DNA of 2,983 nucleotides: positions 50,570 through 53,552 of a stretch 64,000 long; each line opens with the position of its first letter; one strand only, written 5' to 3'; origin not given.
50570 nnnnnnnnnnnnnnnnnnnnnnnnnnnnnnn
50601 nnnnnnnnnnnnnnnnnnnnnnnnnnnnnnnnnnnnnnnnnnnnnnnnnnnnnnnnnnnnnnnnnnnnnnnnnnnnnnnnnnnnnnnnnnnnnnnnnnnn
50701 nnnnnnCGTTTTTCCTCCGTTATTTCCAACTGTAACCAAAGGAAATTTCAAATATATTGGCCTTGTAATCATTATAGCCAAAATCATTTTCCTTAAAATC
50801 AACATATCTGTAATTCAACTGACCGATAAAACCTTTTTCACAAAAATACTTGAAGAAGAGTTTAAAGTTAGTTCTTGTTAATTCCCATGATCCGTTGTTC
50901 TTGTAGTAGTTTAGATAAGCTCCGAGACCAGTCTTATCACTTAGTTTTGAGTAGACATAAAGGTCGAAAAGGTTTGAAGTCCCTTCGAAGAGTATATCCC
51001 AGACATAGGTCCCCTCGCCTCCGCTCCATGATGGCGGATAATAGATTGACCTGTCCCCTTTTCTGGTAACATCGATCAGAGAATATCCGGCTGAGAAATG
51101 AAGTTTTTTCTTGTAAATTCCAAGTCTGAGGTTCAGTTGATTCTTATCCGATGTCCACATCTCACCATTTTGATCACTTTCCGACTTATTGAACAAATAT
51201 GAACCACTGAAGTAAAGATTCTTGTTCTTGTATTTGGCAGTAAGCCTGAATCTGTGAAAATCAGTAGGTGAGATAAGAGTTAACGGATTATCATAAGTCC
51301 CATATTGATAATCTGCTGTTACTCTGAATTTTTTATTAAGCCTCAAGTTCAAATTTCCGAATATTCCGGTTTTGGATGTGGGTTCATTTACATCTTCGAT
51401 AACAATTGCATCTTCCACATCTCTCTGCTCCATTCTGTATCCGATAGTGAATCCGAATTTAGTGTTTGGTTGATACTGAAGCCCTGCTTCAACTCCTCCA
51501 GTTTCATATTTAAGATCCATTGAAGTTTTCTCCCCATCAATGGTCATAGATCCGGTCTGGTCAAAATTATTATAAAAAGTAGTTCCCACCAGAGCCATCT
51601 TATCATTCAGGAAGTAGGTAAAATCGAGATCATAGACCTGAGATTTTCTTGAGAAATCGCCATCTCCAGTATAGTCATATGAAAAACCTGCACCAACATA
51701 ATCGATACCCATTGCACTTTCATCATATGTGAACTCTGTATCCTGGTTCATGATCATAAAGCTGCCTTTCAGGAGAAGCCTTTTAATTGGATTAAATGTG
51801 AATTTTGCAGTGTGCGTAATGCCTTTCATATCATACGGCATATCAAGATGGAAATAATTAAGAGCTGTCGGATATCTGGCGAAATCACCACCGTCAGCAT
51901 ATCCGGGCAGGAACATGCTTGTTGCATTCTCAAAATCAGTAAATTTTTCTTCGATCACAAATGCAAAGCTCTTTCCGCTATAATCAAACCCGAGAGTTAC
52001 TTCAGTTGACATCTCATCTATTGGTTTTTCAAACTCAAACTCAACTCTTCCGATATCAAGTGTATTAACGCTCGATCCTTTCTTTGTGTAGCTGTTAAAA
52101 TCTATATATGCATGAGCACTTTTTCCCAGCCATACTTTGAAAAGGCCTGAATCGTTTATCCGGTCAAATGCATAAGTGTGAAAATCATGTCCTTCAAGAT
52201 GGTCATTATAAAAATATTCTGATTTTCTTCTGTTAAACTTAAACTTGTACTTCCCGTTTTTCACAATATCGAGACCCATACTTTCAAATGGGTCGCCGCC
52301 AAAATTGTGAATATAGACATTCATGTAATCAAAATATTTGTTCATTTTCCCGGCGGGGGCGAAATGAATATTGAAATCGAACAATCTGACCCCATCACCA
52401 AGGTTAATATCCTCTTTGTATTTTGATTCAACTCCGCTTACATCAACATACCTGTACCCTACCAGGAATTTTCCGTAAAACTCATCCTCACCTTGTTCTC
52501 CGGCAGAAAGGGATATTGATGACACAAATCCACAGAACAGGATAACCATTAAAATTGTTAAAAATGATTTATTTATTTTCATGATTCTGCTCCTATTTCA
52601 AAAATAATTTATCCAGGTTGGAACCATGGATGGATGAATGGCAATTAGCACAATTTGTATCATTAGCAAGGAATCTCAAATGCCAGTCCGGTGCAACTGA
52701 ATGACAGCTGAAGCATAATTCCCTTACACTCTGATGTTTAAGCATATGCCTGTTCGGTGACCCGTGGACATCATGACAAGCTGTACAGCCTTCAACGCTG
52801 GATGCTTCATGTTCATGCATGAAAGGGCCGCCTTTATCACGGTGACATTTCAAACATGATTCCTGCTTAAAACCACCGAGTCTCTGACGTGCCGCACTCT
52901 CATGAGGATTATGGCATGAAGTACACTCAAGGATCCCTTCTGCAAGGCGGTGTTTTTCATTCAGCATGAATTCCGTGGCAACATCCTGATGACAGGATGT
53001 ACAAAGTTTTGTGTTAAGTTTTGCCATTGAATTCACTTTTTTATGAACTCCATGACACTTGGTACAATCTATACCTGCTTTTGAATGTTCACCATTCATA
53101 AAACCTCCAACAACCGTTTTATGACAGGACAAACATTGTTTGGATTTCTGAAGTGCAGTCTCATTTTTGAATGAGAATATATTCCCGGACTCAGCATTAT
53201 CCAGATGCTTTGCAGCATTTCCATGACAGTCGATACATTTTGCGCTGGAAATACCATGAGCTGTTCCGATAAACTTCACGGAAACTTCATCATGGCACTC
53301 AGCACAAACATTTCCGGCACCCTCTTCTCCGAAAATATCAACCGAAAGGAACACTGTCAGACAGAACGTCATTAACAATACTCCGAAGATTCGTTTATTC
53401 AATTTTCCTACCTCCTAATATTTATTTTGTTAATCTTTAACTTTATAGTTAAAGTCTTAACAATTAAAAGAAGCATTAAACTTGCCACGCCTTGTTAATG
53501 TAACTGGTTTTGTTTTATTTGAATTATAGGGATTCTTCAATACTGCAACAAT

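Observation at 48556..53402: Mtr-like three-gene module in A-B-C order: periplasmic decaheme, barrel, decaheme lipoprotein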

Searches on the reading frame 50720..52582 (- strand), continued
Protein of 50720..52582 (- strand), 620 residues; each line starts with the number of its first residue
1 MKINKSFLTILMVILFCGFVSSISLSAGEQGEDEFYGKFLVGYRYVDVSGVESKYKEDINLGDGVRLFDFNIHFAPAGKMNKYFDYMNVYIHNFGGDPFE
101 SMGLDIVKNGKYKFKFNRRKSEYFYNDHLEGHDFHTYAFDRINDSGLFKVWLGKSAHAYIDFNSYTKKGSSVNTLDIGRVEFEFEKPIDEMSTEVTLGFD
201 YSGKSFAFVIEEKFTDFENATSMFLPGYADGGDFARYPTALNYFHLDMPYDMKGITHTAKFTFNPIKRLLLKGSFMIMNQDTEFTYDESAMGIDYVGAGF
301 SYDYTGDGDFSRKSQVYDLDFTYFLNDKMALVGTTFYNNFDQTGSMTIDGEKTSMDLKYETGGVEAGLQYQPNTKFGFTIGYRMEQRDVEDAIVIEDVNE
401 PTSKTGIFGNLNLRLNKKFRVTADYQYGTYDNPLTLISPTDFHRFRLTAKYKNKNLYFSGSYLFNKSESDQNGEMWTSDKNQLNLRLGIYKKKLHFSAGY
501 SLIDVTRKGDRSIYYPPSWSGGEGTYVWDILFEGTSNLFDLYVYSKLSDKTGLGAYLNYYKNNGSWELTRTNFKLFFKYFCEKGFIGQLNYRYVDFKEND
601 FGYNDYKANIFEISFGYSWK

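Call 33: fold_search(model_id=the predicted structure, library=pdb)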
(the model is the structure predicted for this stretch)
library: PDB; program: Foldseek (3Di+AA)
matches with E <= 10: 844; with E <= 0.001: 304
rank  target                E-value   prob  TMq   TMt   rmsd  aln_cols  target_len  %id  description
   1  6r2q_B                3.3e-16  1.00  0.68  0.65   7.9       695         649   12  Structure of the Mtr complex (released 2020-04-22)
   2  9ex3_A                6.4e-11  1.00  0.43  0.40  12.5       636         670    9  Ferric-mycobactin receptor (FemA) in complex with dihydroaeruginoic acid (released 2025-02-26)
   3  8s34_A                2.9e-10  1.00  0.41  0.38  14.8       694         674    9  Ferric-mycobactin receptor (FemA) in complex with aeruginic acid (released 2025-02-26)
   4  6h7v_A                6.4e-10  1.00  0.39  0.37  12.5       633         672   11  Crystal structure of BauA, the Ferric preacinetobactin receptor from Acinetobacter baumannii (released 2018-10-10)
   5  8p97_A                9.3e-10  1.00  0.41  0.41  14.2       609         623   11  BtuB3G3 bound to cyanocobalamin with disordered EL8 (released 2023-08-16)
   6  1xkw                  1.2e-09  1.00  0.45  0.43  12.1       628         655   10  Pyochelin outer membrane receptor FptA from Pseudomonas aeruginosa (released 2005-10-04)
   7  6h7f_A                1.2e-09  1.00  0.39  0.36  12.6       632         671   12  Crystal structure of BauA, the Ferric preacinetobactin receptor from Acinetobacter baumannii in complex with Fe3+-Prea (released 2018-10-10)
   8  6e4v                  2.0e-09  1.00  0.44  0.41  12.4       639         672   13  The Crystal Structure of FhuE from E. coli in complex with its substrate Coprogen (released 2019-04-10)
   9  5fp1                  2.5e-09  1.00  0.44  0.40  11.8       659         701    9  Crystal structure of the siderophore receptor PiuA from Acinetobacter baumannii (released 2016-05-11)
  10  5fok_B                2.7e-09  1.00  0.46  0.44   9.8       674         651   10  Crystal structure of the siderophore receptor PiuA from Pseudomonas aeruginosa (released 2016-05-11)
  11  4rdr                  2.9e-09  1.00  0.45  0.41  14.5       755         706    9  Structure of the bacterial Zn-transporter ZnuD from Neisseria meningitidis (locked conformation bound to zinc and cadmiu (released 2015-08-19)
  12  9a3c_MODEL_1_A        3.0e-09  1.00  0.46  0.39  11.4       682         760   11  Model of E. coli Fiu by in-cell photo-crosslinking MS and deep learning (released 2023-02-24)
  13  5nec_A                4.8e-09  1.00  0.38  0.38  12.7       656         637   11  Crystal structure of the siderophore receptor PiuD from Pseudomonas aeruginosa (released 2018-02-07)
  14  6ofr                  6.1e-09  1.00  0.41  0.35  14.0       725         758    8  The crystal structure of the outer membrane transporter YddB from Escherichia coli (released 2019-10-02)
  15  6h7v_B                6.7e-09  1.00  0.41  0.38  12.6       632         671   12  Crystal structure of BauA, the Ferric preacinetobactin receptor from Acinetobacter baumannii (released 2018-10-10)
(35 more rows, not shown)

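Call 53: search_protein_families(library=ncbifam, alignment_id=A1, max_evalue=0.01)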
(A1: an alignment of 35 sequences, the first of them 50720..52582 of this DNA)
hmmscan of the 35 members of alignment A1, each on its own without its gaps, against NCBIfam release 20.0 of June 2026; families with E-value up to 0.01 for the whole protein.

A. member 1, window:50720-52582:- (620 aa): 1 family
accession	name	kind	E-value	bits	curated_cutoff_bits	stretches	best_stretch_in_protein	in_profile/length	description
NF041027.1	GSU2204_Se_pt_1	equivalog_domain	3.6e-08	32.6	350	1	364-435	383-454/580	GSU2204 family CXXCH-containing (seleno)protein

B. families by the number of members that match (of 35 scanned): 9 families
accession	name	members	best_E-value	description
NF041027.1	GSU2204_Se_pt_1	28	1.2e-11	GSU2204 family CXXCH-containing (seleno)protein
TIGR03016.1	pepcterm_hypo_1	5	4.1e-06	TIGR03016 family PEP-CTERM system-associated outer membrane protein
TIGR03509.1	OMP_MtrB_PioB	4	3.7e-07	MtrB/PioB family decaheme-associated outer membrane protein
TIGR01782.1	TonB-Xanth-Caul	4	0.00029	TonB-dependent receptor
TIGR04219.1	OMP_w_GlyGly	4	0.0005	TIGR04219 family outer membrane beta-barrel protein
TIGR03014.2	EpsL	1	0.00022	XrtB/PEP-CTERM-associated polysaccharide biosynthesis outer membrane protein EpsL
TIGR04565.1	OMP_myx_plus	1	0.00047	outer membrane beta-barrel domain-containing protein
TIGR01785.1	TonB-hemin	1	0.0014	TonB-dependent heme/hemoglobin receptor family protein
NF051888.1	porinAaxAChlmd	1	0.0032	porin AaxA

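Call 74: search_protein_families(library=ncbifam, proteins=[L075:5860-7794:+, L058:5995-7857:+, L061:5938-7821:+, L078:5899-7842:+, L077:5977-8085:+, L080:5713-7848:+, L068:5872-7770:+, L012:5989-7857:+], max_evalue=0.001)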
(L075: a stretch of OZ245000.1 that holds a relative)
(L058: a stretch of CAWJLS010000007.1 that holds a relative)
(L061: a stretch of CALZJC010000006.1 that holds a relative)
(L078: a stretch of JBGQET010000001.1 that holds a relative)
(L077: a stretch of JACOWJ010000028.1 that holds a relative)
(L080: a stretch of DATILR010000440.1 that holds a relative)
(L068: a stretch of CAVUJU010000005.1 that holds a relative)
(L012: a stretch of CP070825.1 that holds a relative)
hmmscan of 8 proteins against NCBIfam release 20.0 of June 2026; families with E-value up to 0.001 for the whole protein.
L075:5860-7794:+ (644 aa): 1 family
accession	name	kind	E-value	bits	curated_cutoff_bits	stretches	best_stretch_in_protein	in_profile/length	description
NF041027.1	GSU2204_Se_pt_1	equivalog_domain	2e-06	26.9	350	0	216-470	196-455/580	GSU2204 family CXXCH-containing (seleno)protein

L058:5995-7857:+ (620 aa): 1 family
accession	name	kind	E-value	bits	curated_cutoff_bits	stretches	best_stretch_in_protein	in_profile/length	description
NF041027.1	GSU2204_Se_pt_1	equivalog_domain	2.8e-06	26.4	350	1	264-456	317-466/580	GSU2204 family CXXCH-containing (seleno)protein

L061:5938-7821:+ (627 aa): 1 family
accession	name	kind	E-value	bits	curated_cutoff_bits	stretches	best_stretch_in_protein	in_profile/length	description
NF041027.1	GSU2204_Se_pt_1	equivalog_domain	3.8e-05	22.7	350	0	365-446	378-455/580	GSU2204 family CXXCH-containing (seleno)protein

L078:5899-7842:+ (647 aa): 0 families

L077:5977-8085:+ (702 aa): 1 family
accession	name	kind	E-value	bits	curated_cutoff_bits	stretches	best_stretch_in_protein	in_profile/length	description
NF041027.1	GSU2204_Se_pt_1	equivalog_domain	2.4e-06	26.7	350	0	418-487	392-455/580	GSU2204 family CXXCH-containing (seleno)protein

L080:5713-7848:+ (711 aa): 0 families

L068:5872-7770:+ (632 aa): 2 families
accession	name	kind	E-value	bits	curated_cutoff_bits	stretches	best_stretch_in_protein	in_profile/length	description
NF041027.1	GSU2204_Se_pt_1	equivalog_domain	2.4e-09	36.5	350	1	263-455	309-455/580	GSU2204 family CXXCH-containing (seleno)protein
TIGR03509.1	OMP_MtrB_PioB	subfamily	5.6e-07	28.5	240.05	0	267-403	298-424/662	MtrB/PioB family decaheme-associated outer membrane protein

L012:5989-7857:+ (622 aa): 0 families

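Call 75: search_protein_families(library=pfam, proteins=[L075:5860-7794:+, L058:5995-7857:+, L061:5938-7821:+, L078:5899-7842:+, L077:5977-8085:+, L080:5713-7848:+, L068:5872-7770:+, L012:5989-7857:+], max_evalue=0.001)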
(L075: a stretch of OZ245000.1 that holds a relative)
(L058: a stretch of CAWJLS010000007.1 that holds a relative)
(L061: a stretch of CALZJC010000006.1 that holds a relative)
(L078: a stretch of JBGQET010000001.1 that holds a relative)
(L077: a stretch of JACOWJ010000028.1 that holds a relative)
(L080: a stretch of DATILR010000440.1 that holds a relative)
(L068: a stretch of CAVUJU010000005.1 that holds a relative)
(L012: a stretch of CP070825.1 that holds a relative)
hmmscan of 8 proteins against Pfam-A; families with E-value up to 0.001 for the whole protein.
L075:5860-7794:+ (644 aa): 1 family
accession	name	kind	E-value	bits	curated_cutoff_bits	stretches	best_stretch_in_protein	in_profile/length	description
PF13609.12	Porin_4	-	2.4e-05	24.7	27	1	378-591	139-309/310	Gram-negative porin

L058:5995-7857:+ (620 aa): 0 families

L061:5938-7821:+ (627 aa): 0 families

L078:5899-7842:+ (647 aa): 0 families

L077:5977-8085:+ (702 aa): 1 family
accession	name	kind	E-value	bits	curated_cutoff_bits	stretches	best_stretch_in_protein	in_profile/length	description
PF11854.14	MtrB_PioB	-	1.1e-09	37.9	23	1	446-578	327-459/635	Putative outer membrane beta-barrel porin, MtrB/PioB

L080:5713-7848:+ (711 aa): 0 families

L068:5872-7770:+ (632 aa): 0 families

L012:5989-7857:+ (622 aa): 1 family
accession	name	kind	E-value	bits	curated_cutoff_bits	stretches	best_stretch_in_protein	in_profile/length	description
PF13505.12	OMP_b-brl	-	3.3e-05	24.6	28.7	0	297-385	66-151/175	Outer membrane protein beta-barrel domain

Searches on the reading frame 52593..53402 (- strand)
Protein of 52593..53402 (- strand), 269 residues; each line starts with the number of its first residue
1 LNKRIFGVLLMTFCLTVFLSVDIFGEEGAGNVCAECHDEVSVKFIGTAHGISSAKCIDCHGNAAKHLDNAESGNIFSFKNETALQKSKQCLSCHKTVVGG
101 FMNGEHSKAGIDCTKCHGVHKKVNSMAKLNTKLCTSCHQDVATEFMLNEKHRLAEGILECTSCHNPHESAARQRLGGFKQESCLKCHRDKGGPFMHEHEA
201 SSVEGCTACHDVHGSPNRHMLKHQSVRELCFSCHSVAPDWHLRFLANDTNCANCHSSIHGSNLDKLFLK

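Call 3: search_protein_families(library=ncbifam, proteins=[window:52593-53402:-], max_evalue=0.01)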
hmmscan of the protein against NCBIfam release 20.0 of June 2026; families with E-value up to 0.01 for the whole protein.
window:52593-53402:- (269 aa): 6 families
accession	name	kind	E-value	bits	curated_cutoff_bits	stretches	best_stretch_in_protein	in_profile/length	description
TIGR03508.1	decahem_SO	subfamily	1e-49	169.3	192.2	1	31-264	3-257/258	DmsE family decaheme c-type cytochrome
NF041028.1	decahem_GSU2203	exception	1.7e-43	149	325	1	31-236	37-254/317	GSU2203 family decaheme c-type cytochrome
TIGR01905.1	paired_CXXCH_1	subfamily_domain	1.9e-23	82.1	25.2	3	198-235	1-37/41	doubled CXXCH domain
NF045722.1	c3_cytochr_TmcA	equivalog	5e-09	36.1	114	1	79-141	49-113/125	acidic tetraheme cytochrome c3 TmcA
TIGR03153.1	cytochr_NrfH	equivalog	1.4e-08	34.9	134.2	0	86-117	101-133/138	cytochrome c nitrite reductase small subunit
NF047727.1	4hemeCytCCctA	equivalog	2.7e-05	24.3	180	1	131-190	57-107/109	tetraheme c-type cytochrome CctA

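Call 4: search_protein_families(library=pfam, proteins=[window:52593-53402:-], max_evalue=0.01)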
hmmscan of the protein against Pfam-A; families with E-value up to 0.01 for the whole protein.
window:52593-53402:- (269 aa): 6 families
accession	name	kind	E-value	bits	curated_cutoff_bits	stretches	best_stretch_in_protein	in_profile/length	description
PF09699.15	Paired_CXXCH_1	-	6.5e-26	90.2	20.6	3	198-235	1-37/41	Doubled CXXCH motif (Paired_CXXCH_1)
PF14537.11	Cytochrom_c3_2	-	1.2e-14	54.9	25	2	106-187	2-78/79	Cytochrome c3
PF14522.11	Cytochrome_C7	-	1.6e-11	44.3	24.8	4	129-188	11-67/67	Cytochrome c7 and related cytochrome c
PF22678.1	Cytochrom_c_NrfB-like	-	1.6e-09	38.6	27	1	56-137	1-89/89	Cytochrome c-type protein NrfB-like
PF13435.11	Cytochrome_C554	-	0.00043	21.6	20.8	1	32-118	1-84/84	Cytochrome c554 and c-prime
PF03264.19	Cytochrom_NNT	-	0.0089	16.2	24.1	1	51-98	123-168/174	NapC/NirT cytochrome c family, N-terminal region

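Call 5: search_solved_structures(query=window:52593-53402:-, max_evalue=0.01, show_alignments=1)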
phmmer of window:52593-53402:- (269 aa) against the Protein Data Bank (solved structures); distinct sequences matched with E-value up to 0.01: 4.
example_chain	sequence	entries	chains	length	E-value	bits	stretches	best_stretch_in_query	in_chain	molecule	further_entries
6r2q_A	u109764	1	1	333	8.9e-24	87.8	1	51-263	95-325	Cystathionine beta-synthase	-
6lod_A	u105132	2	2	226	0.0005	23.1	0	99-142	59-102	MULTIHEME_CYTC domain-containing protein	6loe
2k3v_A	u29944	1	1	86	0.008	19.1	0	112-189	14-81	Tetraheme cytochrome c-type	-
3sxq_A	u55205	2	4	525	0.0083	19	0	33-106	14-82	Eight-heme nitrite reductase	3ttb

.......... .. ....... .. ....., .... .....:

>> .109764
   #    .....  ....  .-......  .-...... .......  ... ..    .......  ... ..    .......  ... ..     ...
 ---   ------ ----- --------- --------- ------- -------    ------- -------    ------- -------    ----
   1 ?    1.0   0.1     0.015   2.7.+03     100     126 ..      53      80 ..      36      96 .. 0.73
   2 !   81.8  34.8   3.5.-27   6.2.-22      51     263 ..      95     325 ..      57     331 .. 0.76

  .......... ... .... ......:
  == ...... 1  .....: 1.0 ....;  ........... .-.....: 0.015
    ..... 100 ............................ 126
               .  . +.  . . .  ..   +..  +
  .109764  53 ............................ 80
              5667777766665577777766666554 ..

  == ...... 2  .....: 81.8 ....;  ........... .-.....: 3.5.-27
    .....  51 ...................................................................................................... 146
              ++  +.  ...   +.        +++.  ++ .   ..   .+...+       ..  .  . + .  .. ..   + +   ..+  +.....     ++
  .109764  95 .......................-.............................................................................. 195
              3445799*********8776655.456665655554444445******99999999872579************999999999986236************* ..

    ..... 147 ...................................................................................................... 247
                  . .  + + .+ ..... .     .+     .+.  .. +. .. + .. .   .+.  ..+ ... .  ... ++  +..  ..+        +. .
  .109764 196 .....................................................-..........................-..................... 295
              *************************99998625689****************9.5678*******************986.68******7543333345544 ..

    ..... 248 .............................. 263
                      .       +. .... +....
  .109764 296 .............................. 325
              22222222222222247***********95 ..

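Call 50: find_homologous_proteins(query=window:52593-53402:-, max_evalue=1e-10)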
Query window:52593-53402:- (269 aa): 621 proteins with E <= 1e-10 among 1836 candidates; the best 120 are listed.
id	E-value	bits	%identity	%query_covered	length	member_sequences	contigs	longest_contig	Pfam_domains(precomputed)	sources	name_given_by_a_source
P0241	1.7e-181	620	100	100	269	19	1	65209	PF09699.16,PF14537.12,PF22678.2,PF14522.12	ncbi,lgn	-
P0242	1.1e-123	430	68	99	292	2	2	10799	PF09699.16,PF14537.12,PF22678.2,PF14522.12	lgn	-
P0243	6.0e-115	402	69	93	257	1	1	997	PF09699.16,PF14537.12,PF22678.2,PF14522.12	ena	-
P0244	1.3e-103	364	59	99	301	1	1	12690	PF09699.16,PF14537.12,PF22678.2,PF14522.12,PF22113.2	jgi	jgi:DmsE family decaheme c-type cytochrome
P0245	3.0e-102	360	59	99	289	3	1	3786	PF09699.16,PF14537.12,PF13435.12,PF22678.2,PF14522.12,PF22113.2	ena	-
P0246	9.4e-102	358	58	98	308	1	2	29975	PF09699.16,PF14537.12,PF14522.12,PF22113.2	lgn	-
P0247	1.5e-101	358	57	99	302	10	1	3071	PF09699.16,PF14537.12,PF22678.2,PF02085.22,PF14522.12,PF22113.2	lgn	-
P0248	3.0e-101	357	60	98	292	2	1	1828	PF09699.16,PF14537.12,PF14522.12,PF22113.2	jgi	-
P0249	2.2e-100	354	64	88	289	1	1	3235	PF09699.16,PF14537.12,PF14522.12,PF22113.2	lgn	-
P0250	9.3e-100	352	63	88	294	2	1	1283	PF09699.16,PF14537.12,PF22678.2,PF14522.12,PF22113.2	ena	-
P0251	9.1e-99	349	56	99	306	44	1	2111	PF09699.16,PF14537.12,PF22678.2,PF14522.12,PF22113.2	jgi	jgi:DmsE family decaheme c-type cytochrome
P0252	1.9e-98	348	58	100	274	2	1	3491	PF09699.16,PF14537.12,PF22678.2,PF14522.12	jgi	jgi:DmsE family decaheme c-type cytochrome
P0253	1.4e-97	345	59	94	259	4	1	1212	PF09699.16,PF14537.12,PF22678.2,PF14522.12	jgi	jgi:DmsE family decaheme c-type cytochrome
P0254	3.7e-96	340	62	88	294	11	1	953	PF09699.16,PF14537.12,PF22678.2,PF14522.12,PF22113.2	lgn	-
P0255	6.5e-96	339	60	95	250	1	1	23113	PF09699.16,PF14537.12,PF22678.2,PF14522.12,PF22113.2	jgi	jgi:DmsE family decaheme c-type cytochrome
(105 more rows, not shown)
